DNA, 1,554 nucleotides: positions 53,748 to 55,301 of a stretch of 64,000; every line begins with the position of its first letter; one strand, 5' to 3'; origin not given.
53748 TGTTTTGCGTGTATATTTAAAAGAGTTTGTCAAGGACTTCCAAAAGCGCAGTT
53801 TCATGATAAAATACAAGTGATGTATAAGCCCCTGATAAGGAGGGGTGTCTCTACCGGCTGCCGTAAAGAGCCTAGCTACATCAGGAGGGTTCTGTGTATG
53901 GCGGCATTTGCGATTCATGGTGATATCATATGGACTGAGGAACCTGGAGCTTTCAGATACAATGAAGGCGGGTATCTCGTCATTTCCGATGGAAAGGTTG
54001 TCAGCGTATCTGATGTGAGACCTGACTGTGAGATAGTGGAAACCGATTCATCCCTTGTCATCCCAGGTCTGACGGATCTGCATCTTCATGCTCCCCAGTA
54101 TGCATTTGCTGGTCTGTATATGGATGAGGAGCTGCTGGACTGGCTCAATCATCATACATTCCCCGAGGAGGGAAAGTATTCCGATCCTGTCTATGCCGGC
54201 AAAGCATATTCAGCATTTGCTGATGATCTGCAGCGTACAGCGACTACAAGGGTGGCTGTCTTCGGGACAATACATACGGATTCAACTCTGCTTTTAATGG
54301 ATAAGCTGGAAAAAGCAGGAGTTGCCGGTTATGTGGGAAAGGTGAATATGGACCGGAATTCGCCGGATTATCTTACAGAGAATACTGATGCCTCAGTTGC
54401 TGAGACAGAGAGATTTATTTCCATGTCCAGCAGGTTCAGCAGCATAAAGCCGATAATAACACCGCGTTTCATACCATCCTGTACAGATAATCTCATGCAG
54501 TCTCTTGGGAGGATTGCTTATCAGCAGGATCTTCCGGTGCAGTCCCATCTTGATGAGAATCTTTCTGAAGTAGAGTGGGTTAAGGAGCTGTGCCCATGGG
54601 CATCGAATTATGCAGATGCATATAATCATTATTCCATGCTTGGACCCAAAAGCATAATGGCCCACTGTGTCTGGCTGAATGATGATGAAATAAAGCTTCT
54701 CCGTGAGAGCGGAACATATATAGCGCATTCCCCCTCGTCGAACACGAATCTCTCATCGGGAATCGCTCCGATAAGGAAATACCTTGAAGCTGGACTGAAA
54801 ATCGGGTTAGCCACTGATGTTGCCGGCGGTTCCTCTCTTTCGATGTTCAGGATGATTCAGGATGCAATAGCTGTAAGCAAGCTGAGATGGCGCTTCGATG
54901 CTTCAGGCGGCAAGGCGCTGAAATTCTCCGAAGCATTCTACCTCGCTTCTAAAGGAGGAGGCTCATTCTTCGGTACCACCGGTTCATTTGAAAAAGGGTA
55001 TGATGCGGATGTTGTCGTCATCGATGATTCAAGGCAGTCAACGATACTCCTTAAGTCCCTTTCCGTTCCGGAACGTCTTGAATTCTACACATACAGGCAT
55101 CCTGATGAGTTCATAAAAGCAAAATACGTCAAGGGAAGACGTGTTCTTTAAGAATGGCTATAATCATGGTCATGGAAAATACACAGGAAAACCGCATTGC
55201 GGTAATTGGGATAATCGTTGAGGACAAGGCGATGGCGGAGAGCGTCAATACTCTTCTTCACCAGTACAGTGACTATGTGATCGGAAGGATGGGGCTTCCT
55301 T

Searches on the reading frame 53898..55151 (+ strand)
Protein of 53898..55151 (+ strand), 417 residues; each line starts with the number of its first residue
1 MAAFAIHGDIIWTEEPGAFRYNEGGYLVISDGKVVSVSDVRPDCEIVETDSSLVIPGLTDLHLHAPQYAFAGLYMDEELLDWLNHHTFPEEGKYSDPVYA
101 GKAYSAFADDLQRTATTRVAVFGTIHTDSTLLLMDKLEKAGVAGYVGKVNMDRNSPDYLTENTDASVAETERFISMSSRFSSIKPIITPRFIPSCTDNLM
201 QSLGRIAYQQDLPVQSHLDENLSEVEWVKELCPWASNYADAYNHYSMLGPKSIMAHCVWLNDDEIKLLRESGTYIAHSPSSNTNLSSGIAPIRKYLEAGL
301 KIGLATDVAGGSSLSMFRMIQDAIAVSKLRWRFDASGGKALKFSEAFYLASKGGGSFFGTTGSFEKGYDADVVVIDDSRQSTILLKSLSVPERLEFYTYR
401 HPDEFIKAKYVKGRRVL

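Call 5: search_protein_families(library=ncbifam, proteins=[window:53898-55151:+], max_evalue=0.00001)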
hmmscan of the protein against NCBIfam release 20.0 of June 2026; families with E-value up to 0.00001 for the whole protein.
window:53898-55151:+ (417 aa): 26 families (the best 25 are shown)
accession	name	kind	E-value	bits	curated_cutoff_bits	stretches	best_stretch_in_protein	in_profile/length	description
TIGR02967.1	guan_deamin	equivalog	1.8e-108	363.1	375.4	1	20-413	2-401/401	guanine deaminase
NF006679.0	PRK09228.1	subfamily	1.8e-93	313.7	351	1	13-416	20-429/433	guanine deaminase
NF005557.0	PRK07228.1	equivalog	8.7e-60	202.7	522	1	24-383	21-382/445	5'-deoxyadenosine deaminase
NF004701.0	PRK06038.1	equivalog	1.2e-43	149.4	609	1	24-379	23-369/432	N-ethylammeline chlorohydrolase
NF006252.0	PRK08393.1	equivalog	7e-37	127.4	617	1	28-380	24-367/424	N-ethylammeline chlorohydrolase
NF006055.0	PRK08203.1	equivalog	3.7e-35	121.3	532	1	6-376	9-391/455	8-oxoguanine deaminase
NF006549.0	PRK09045.1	equivalog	1.5e-34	119.4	540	1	44-379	55-382/444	TRZ/ATZ family hydrolase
NF004995.0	PRK06380.1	subfamily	1.6e-32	113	567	1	26-386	23-371/418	metal-dependent hydrolase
NF012037.0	PRK15493.1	equivalog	2.3e-30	105.7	779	1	23-381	21-377/435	bifunctional S-methyl-5'-thioadenosine deaminase/S-adenosylhomocysteine deaminase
NF005211.0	PRK06687.1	equivalog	3.3e-27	95.3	703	1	20-378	17-374/419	TRZ/ATZ family protein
NF009059.0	PRK12393.1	equivalog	4e-26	91.7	543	1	11-376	15-395/460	amidohydrolase family protein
NF005540.0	PRK07203.1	equivalog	9.7e-21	73.9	444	1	24-379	21-381/444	putative aminohydrolase SsnA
NF006681.0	PRK09229.1-2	equivalog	2.2e-17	62.9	362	1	195-391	212-402/451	formimidoylglutamate deiminase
TIGR02022.1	hutF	equivalog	5.5e-17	61.6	413.05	1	199-396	217-413/455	formimidoylglutamate deiminase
TIGR03314.1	Se_ssnA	subfamily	3.4e-16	59.1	455.5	1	214-378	220-379/441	putative selenium metabolism protein SsnA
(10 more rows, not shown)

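Call 6: search_protein_families(library=pfam, proteins=[window:53898-55151:+], max_evalue=0.00001)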
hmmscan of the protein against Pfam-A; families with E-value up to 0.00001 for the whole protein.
window:53898-55151:+ (417 aa): 2 families
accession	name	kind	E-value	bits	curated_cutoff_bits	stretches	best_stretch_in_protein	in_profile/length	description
PF01979.26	Amidohydro_1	-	1.7e-44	152.9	25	1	53-394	1-323/345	Amidohydrolase family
PF07969.17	Amidohydro_3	-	3.2e-09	37.2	29.7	1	201-378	265-447/472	Amidohydrolase family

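Call 14: find_encoding_contigs(protein=window:53898-55151:+, flank=3000, max_places=6)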
Protein window:53898-55151:+ (417 aa): 1 contig read that carries it; 1 place shown.
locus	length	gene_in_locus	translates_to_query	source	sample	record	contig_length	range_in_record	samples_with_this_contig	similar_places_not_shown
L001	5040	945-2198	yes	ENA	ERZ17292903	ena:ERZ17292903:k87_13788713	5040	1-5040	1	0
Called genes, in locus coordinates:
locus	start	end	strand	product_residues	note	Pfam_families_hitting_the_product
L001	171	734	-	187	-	PF14278:TetR_C_8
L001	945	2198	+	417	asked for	PF01979:Amidohydro_1, PF07969:Amidohydro_3 (weak)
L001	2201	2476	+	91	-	PF21699:TM1266-like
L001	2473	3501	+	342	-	PF04055:Radical_SAM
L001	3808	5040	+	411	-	?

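Call 15: find_homologous_proteins(query=window:53898-55151:+, max_evalue=1e-30)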
Query window:53898-55151:+ (417 aa): 7959 proteins with E <= 1e-30 among 8000 candidates; the best 120 are listed.
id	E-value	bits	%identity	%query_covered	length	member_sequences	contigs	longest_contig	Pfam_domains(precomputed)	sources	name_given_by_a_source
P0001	1.6e-280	948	100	100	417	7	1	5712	PF07969.18,PF01979.27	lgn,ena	-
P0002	1.7e-225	767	79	100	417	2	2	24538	PF07969.18,PF01979.27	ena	-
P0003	3.1e-224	763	77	100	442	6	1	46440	PF07969.18,PF01979.27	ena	-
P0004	7.1e-203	692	72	100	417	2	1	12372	PF07969.18,PF01979.27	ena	-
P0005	7.3e-199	679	69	100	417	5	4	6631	PF07969.18,PF01979.27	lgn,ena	-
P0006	2.2e-198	678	71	100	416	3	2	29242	PF07969.18,PF01979.27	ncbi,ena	-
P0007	1.0e-196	672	69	100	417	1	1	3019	PF07969.18,PF01979.27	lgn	-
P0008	1.8e-196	671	69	100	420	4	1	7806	PF07969.18,PF01979.27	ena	-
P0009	3.8e-196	670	69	100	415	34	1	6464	PF07969.18,PF01979.27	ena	-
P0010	1.7e-195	668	70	100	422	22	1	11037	PF07969.18,PF01979.27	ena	-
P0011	1.9e-194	665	68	100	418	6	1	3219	PF07969.18,PF01979.27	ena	-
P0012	1.4e-190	652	69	100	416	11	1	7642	PF07969.18,PF01979.27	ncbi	-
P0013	2.2e-189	648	68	99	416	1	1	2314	PF07969.18,PF01979.27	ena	-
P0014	5.2e-186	637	67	100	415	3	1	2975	PF07969.18,PF01979.27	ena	-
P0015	1.6e-183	629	65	100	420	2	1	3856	PF07969.18,PF01979.27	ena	-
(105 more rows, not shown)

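Call 17: find_related_loci(query=A1, collection=genome_contigs, flank=2500)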
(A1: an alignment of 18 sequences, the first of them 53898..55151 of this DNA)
Query A1 (417 aa) in genome_contigs; peptide patterns used: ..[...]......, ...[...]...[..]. (x = any residue, [..] = any of these).
600 stretches matched a pattern (row limit reached: there are more); 585 encode a relative of the query (tblastn E <= 1e-3); the best 80 are kept; 80 distinct loci.
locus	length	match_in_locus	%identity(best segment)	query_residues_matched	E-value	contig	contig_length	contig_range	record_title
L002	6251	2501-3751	68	1-417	0e+0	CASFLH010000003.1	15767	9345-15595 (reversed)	uncultured Spirochaetales bacterium isolate SI.A31.metabat-bins.11 genome assembly, contig: SI.A31.metabat-bins.11.fa_k1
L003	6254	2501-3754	61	3-417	1e-178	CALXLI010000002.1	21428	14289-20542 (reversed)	MAG: uncultured Spirochaetaceae bacterium isolate E19__bin224 genome assembly, contig: E19__k127_3883899, whole genome s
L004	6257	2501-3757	60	1-417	5e-175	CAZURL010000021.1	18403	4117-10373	MAG TPA_asm: uncultured Spirochaetaceae bacterium isolate SRP141132_co6_27 genome assembly, contig: NODE_2425_length_184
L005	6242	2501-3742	59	1-416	2e-162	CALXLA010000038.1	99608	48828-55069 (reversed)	MAG: uncultured Spirochaetaceae bacterium isolate E24__bin239 genome assembly, contig: E24__k127_1261846, whole genome s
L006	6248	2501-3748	58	4-417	1e-162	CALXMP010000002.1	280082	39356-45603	MAG: uncultured Spirochaetaceae bacterium isolate BRZ_AG__bin81 genome assembly, contig: BRZ_AG__NODE_31_length_280082_c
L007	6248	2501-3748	55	4-417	2e-151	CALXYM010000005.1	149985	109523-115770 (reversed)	MAG: uncultured Spirochaetaceae bacterium isolate BRZ_PK__bin69 genome assembly, contig: BRZ_PK__NODE_135_length_149985_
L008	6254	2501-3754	53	3-416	1e-146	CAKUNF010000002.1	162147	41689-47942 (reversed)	MAG: uncultured Parolsenella sp. isolate REFINED_METABAT215_TOP10_CONTIGS_1500_ASSEMBLY_K77_MERGED__Hadza_MoBio_hadza-E-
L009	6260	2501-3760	53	3-417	5e-144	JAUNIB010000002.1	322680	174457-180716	MAG: Selenomonadaceae bacterium isolate S28M_St_metabat_123 NODE_5_length_322680_cov_27.070143, whole genome shotgun seq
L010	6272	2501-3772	52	1-417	2e-143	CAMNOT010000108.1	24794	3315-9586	MAG: uncultured Clostridia bacterium isolate SRR873599_bin.74_metaWRAP_v1.3_MAG genome assembly, contig: ERZ1756080.2822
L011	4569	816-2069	50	2-417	5e-144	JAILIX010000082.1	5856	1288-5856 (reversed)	MAG: Fretibacterium sp. isolate RUI161 k141_10810144_flag=0_multi=8.7746_len=5856, whole genome shotgun sequence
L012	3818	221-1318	58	52-416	3e-143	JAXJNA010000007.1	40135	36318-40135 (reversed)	MAG: Anaerostipes hadrus isolate DOME_MAG_14538 14538_W0334_k141_3776, whole genome shotgun sequence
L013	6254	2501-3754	51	6-417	2e-142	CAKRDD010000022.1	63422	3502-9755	MAG: uncultured Mediterraneibacter sp. isolate REFINED_METABAT215_TOP10_CONTIGS_1500_ASSEMBLY_K77_MERGED__Hadza_MoBio_ha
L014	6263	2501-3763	51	4-417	7e-142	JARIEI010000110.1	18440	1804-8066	MAG: Ruminococcus sp. isolate cluster2_bin.9 k127_929405, whole genome shotgun sequence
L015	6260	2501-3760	51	4-417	1e-141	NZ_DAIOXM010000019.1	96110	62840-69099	MAG: Lacrimispora sp. isolate CTOTU50281 NODE_42_length_96110_cov_7.416730, whole genome shotgun sequence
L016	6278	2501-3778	50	3-417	2e-141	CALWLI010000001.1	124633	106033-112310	MAG: uncultured Lachnospiraceae bacterium isolate E04__bin383 genome assembly, contig: E04__k127_2992825, whole genome s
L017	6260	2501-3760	52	4-417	1e-141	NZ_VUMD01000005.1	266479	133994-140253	Clostridium porci strain WCA-389-WT-23D1 seq5, whole genome shotgun sequence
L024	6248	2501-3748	51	4-413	1e-138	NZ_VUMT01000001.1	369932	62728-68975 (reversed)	Velocimicrobium porci strain WCA-693-APC-MOT-I seq1, whole genome shotgun sequence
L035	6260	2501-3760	51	3-416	1e-137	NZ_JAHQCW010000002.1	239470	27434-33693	Diplocloster agilis strain ASD5720 Scaffold_2, whole genome shotgun sequence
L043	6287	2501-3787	51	1-416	4e-136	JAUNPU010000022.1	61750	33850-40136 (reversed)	MAG: Eubacteriales bacterium isolate S36M_St_44 NODE_265_length_61750_cov_45.963125, whole genome shotgun sequence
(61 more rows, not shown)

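Call 24: find_related_loci(query=window:53898-55151:+, collection=metagenome_contigs, flank=1500)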
Query window:53898-55151:+ (417 aa) in metagenome_contigs; peptide patterns used: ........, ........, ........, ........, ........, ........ (x = any residue, [..] = any of these).
600 stretches matched a pattern (row limit reached: there are more); 581 encode a relative of the query (tblastn E <= 1e-3); the best 80 are kept; 80 distinct loci.
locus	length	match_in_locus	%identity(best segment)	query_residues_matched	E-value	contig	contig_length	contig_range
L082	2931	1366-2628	54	1-417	1e-159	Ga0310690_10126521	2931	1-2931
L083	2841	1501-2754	54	3-416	3e-154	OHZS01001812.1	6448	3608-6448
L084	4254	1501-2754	54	3-416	2e-150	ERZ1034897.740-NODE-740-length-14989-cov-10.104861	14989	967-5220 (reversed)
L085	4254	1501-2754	55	3-416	2e-151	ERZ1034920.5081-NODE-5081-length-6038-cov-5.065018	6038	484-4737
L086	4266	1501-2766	50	1-417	2e-141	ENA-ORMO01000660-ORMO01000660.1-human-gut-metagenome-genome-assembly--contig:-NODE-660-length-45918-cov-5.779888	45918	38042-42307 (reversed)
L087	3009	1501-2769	50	2-417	2e-143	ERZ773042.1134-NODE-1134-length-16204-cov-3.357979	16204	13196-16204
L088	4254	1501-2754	52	3-416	2e-140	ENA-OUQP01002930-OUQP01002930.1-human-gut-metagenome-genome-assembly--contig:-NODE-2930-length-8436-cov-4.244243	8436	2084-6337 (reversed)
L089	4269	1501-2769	52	2-416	8e-140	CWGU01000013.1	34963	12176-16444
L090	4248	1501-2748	50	6-413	6e-140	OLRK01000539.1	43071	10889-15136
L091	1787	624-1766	54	3-378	9e-151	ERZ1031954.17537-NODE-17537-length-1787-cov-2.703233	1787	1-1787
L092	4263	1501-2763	52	4-417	2e-139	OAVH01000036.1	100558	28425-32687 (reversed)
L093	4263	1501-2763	51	3-416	2e-139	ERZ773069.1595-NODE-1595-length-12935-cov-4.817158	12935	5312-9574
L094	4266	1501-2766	50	1-416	5e-139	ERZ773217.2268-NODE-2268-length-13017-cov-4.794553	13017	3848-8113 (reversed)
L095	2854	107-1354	50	6-413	9e-145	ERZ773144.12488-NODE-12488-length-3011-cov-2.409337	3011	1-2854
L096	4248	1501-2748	50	6-413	4e-139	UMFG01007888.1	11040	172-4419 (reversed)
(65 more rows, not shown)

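Call 30: find_encoding_contigs(protein=P0002, flank=1500, max_places=3)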
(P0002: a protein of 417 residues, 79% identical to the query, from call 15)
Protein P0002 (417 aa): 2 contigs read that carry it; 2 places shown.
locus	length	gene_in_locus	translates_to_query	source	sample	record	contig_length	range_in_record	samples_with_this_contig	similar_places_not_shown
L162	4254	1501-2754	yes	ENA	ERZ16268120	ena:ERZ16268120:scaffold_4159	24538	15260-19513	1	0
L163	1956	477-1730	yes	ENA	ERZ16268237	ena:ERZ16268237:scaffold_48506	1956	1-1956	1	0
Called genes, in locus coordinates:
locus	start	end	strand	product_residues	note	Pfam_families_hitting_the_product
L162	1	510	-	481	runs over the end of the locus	PF01212:Beta_elim_lyase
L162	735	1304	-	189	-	PF14278:TetR_C_8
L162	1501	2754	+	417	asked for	PF01979:Amidohydro_1, PF07969:Amidohydro_3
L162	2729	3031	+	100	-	PF21699:TM1266-like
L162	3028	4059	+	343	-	PF04055:Radical_SAM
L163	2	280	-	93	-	?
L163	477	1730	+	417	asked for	PF01979:Amidohydro_1, PF07969:Amidohydro_3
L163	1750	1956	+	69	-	?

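Call 31: find_encoding_contigs(protein=P0003, flank=1500, max_places=3)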
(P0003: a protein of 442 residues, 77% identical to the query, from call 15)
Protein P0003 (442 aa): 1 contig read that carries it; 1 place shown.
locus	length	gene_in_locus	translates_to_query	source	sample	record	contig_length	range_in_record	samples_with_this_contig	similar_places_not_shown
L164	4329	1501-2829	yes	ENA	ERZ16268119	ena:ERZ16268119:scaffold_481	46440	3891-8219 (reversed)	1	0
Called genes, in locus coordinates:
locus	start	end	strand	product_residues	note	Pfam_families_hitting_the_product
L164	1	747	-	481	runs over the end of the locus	PF01212:Beta_elim_lyase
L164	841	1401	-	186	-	PF14278:TetR_C_8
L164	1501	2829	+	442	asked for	PF01979:Amidohydro_1, PF07969:Amidohydro_3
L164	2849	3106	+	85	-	PF21699:TM1266-like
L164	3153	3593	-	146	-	-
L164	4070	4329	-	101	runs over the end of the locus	PF04365:BrnT_toxin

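Call 32: find_encoding_contigs(protein=P0004, flank=1500, max_places=3)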
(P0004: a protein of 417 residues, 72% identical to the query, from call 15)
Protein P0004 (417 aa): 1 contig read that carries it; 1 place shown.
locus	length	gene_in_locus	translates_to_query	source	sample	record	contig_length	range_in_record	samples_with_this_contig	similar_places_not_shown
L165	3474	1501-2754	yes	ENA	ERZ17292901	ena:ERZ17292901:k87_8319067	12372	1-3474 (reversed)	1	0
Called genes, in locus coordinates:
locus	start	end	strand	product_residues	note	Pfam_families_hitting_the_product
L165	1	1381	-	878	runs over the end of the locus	PF00176:SNF2-rel_dom, PF04851:ResIII, PF00271:Helicase_C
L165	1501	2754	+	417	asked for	PF01979:Amidohydro_1, PF07969:Amidohydro_3 (weak)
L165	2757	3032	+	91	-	PF21699:TM1266-like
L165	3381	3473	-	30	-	?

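Call 33: find_encoding_contigs(protein=P0005, flank=1500, max_places=3)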
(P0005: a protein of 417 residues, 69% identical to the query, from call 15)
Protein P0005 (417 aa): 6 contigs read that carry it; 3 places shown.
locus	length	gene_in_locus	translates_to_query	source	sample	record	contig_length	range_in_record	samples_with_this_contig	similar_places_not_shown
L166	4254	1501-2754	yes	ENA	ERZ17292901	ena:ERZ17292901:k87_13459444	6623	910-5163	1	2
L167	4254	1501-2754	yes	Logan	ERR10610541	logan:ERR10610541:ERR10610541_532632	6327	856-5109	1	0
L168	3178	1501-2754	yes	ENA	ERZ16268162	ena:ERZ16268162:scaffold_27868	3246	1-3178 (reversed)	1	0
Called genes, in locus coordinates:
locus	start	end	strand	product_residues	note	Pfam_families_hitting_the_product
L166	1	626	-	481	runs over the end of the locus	PF01212:Beta_elim_lyase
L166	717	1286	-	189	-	PF14278:TetR_C_8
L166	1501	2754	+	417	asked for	PF01979:Amidohydro_1, PF07969:Amidohydro_3 (faint)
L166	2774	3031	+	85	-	PF21699:TM1266-like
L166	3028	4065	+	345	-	PF04055:Radical_SAM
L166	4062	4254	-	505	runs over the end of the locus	PF04326:SLFN_AlbA_2, PF13749:HATPase_c_4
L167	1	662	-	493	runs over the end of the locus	PF01212:Beta_elim_lyase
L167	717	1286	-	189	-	PF14278:TetR_C_8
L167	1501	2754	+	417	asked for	PF01979:Amidohydro_1, PF07969:Amidohydro_3 (faint)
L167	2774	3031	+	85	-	PF21699:TM1266-like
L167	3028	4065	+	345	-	PF04055:Radical_SAM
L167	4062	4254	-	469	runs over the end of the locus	?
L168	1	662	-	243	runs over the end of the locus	?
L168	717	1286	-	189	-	PF14278:TetR_C_8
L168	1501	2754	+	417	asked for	PF01979:Amidohydro_1, PF07969:Amidohydro_3 (faint)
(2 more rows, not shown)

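Call 34: find_encoding_contigs(protein=P0006, flank=1500, max_places=2)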
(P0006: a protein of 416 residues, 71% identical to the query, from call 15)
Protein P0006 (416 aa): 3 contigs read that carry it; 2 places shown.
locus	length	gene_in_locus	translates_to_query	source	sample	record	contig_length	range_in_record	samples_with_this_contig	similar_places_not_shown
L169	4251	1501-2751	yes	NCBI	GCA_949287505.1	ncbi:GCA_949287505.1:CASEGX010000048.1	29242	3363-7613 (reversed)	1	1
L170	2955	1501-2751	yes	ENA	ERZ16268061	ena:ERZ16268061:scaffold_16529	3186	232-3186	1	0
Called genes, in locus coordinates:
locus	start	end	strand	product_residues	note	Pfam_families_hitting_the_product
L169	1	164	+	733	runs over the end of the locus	PF05496:RuvB_N, PF00158:Sigma54_activat (faint), PF00004:AAA, PF07728:AAA_5 (weak), PF13173:AAA_14 (weak), PF16193:AAA_assoc_2, PF12002:MgsA_C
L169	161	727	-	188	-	PF14278:TetR_C_8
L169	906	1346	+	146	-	-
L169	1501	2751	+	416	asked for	PF01979:Amidohydro_1, PF07969:Amidohydro_3 (weak)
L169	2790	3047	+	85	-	PF21699:TM1266-like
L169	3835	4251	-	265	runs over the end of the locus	PF01936:NYN, PF12872:OST-HTH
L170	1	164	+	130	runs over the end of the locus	?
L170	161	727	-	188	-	PF14278:TetR_C_8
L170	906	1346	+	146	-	-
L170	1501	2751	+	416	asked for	PF01979:Amidohydro_1, PF07969:Amidohydro_3 (weak)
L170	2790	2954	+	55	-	?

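Call 35: find_encoding_contigs(protein=P0008, flank=1500, max_places=2)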
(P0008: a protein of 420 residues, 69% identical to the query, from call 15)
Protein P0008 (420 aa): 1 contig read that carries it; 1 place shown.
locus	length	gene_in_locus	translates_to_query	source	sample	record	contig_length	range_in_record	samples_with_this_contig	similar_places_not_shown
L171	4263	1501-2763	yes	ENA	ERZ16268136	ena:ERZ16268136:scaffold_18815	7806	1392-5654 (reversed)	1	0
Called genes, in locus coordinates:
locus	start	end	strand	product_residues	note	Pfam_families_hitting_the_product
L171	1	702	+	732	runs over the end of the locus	PF05496:RuvB_N, PF00158:Sigma54_activat (faint), PF00004:AAA, PF07728:AAA_5 (weak), PF13173:AAA_14 (weak), PF16193:AAA_assoc_2, PF12002:MgsA_C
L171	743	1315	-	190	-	PF00440:TetR_N (weak), PF14278:TetR_C_8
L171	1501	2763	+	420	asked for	PF01979:Amidohydro_1, PF07969:Amidohydro_3 (weak)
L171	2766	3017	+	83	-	PF21699:TM1266-like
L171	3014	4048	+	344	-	PF04055:Radical_SAM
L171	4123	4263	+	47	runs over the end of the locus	-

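Call 36: find_encoding_contigs(protein=P0010, flank=1500, max_places=2)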
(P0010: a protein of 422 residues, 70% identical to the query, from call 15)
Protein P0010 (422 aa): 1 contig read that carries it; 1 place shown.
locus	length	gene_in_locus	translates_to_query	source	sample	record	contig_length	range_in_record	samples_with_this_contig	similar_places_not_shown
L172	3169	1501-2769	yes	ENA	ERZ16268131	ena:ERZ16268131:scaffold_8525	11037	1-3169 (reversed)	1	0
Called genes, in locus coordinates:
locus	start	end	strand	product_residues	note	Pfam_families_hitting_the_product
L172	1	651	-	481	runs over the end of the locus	PF01212:Beta_elim_lyase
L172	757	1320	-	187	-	PF00440:TetR_N (weak), PF14278:TetR_C_8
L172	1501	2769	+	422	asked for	PF07969:Amidohydro_3 (faint), PF01979:Amidohydro_1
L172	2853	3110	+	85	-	PF21699:TM1266-like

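Call 37: find_encoding_contigs(protein=P0012, flank=1500, max_places=2)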
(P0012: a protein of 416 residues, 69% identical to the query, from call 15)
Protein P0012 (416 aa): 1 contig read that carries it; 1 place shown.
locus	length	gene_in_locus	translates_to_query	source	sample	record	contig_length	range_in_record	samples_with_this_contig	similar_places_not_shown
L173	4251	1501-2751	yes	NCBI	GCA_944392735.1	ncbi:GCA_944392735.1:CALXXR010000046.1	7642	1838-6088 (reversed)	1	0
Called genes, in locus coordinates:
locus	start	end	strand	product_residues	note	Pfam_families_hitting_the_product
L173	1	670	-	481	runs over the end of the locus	PF01212:Beta_elim_lyase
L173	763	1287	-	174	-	PF14278:TetR_C_8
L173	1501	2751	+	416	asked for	PF07969:Amidohydro_3 (faint), PF01979:Amidohydro_1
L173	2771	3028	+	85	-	PF21699:TM1266-like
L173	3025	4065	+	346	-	PF04055:Radical_SAM, PF06968:BATS (faint)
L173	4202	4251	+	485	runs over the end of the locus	PF04055:Radical_SAM, PF06968:BATS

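Call 47: search_solved_structures(query=window:53898-55151:+, max_evalue=1e-20, show_alignments=1)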
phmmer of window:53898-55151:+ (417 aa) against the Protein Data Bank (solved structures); distinct sequences matched with E-value up to 1e-20: 10.
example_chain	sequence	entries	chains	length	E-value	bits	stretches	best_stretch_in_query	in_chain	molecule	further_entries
2i9u_A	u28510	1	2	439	1.3e-112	380.4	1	7-416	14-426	Cytosine/guanine deaminase related protein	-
2uz9_A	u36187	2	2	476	8.7e-77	262.4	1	43-379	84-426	GUANINE DEAMINASE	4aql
3e0l_A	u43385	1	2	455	9.1e-72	245.8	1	43-379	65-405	Guanine deaminase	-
6oh9_A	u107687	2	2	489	7.2e-63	216.5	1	50-378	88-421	Yeast Guanine Deaminase | Probable guanine deaminase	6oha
6ohb_A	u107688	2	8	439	2e-62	215.1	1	16-416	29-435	Guanine deaminase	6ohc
2ood_A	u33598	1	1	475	4.1e-37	131.7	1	15-376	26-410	Blr3880 protein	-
4f0r_A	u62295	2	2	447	1.6e-27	100.1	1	25-382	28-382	5-methylthioadenosine/S-adenosylhomocysteine deaminase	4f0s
3lnp_A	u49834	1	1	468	1.9e-23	86.7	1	27-378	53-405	Amidohydrolase family Protein OLEI01672_1_465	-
7ww2_A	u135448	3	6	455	1.6e-22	83.6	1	22-376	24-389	8-oxoguanine deaminase | Hydroxydechloroatrazine ethylaminohydrolase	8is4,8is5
3hpa_A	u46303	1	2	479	5.4e-22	81.9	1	6-376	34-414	AMIDOHYDROLASE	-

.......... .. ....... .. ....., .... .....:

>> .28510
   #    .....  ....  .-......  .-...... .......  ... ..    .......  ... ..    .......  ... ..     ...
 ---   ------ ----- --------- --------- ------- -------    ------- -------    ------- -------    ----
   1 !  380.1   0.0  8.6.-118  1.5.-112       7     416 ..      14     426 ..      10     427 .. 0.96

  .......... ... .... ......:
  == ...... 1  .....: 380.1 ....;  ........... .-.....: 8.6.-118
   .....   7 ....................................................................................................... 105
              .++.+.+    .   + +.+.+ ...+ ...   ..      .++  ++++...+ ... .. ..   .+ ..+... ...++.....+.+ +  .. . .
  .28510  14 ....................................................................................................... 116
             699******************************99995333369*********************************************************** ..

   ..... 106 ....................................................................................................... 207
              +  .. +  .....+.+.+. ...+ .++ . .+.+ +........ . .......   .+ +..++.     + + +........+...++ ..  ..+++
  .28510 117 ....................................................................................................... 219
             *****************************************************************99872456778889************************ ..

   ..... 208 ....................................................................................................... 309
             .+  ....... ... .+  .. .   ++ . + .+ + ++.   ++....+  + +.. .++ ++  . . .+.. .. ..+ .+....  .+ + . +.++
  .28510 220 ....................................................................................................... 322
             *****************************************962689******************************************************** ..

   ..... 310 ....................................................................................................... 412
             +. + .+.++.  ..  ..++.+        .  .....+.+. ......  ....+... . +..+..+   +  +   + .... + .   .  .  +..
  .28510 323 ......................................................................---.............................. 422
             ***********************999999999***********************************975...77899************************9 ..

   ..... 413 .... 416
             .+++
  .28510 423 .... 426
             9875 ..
